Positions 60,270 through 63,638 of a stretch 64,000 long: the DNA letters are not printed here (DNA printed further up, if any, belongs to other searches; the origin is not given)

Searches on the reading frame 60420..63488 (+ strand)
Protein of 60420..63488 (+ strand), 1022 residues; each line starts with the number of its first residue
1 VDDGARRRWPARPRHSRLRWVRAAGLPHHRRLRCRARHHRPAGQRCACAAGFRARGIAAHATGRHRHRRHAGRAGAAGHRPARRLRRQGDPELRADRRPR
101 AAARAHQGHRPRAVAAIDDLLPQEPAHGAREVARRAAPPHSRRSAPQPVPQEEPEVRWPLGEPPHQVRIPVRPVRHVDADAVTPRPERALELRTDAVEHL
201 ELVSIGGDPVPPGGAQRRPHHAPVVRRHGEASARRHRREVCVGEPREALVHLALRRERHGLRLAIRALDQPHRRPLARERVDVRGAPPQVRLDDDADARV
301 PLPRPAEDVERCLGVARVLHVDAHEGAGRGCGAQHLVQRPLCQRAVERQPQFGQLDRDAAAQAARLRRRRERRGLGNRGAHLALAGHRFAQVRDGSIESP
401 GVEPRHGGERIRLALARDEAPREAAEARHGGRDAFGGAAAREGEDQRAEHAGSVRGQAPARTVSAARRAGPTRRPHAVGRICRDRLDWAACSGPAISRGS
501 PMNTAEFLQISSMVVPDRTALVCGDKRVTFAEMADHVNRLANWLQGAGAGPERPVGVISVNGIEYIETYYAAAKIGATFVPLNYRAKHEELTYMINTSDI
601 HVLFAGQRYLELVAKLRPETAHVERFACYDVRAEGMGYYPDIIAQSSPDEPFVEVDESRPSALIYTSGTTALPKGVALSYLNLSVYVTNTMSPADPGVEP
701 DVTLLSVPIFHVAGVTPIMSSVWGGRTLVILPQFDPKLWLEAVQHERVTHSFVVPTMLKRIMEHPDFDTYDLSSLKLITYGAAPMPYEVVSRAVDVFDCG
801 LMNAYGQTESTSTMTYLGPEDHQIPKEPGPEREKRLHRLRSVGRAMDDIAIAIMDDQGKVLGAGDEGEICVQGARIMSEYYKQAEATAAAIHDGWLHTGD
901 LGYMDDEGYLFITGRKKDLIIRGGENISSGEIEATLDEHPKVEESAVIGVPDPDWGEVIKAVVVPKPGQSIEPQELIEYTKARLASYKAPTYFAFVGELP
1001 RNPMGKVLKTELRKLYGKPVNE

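Call 60: search_protein_families(library=pfam, proteins=[window:60420-63488:+], max_evalue=0.00001)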
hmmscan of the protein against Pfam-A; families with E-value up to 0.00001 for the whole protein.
window:60420-63488:+ (1022 aa): 2 families
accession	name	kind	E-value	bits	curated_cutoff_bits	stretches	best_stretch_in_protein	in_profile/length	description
PF00501.34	AMP-binding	-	5.2e-84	282.7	29.9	1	515-881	8-384/384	AMP-binding enzyme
PF13193.12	AMP-binding_C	-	6.2e-20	72.3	24.5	1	931-1006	1-76/76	AMP-binding enzyme C-terminal domain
